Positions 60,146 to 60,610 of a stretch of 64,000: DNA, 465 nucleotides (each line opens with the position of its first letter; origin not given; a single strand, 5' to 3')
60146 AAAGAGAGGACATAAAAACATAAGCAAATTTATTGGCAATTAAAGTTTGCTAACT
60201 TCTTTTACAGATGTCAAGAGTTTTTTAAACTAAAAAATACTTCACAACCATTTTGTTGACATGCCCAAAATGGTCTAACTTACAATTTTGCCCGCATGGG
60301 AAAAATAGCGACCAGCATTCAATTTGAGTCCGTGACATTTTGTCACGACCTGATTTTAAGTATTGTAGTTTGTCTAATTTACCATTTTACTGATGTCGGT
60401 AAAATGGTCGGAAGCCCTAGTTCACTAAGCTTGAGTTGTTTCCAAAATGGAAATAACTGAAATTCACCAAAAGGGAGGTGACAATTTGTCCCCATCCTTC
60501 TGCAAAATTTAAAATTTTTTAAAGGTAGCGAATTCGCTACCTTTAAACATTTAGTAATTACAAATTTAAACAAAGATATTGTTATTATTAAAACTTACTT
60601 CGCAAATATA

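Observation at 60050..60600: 550-bp GC-enriched noncoding tract packed with hairpins and a 30-bp perfect palindrome (origin or ncRNA candidate)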

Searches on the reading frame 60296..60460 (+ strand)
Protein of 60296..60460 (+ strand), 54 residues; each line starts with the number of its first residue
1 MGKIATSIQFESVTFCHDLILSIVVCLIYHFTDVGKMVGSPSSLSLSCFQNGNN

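Call 78: search_protein_families(library=pfam, proteins=[window:60296-60460:+], max_evalue=0.01)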
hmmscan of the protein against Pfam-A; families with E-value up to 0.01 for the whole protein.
window:60296-60460:+ (54 aa): 0 families
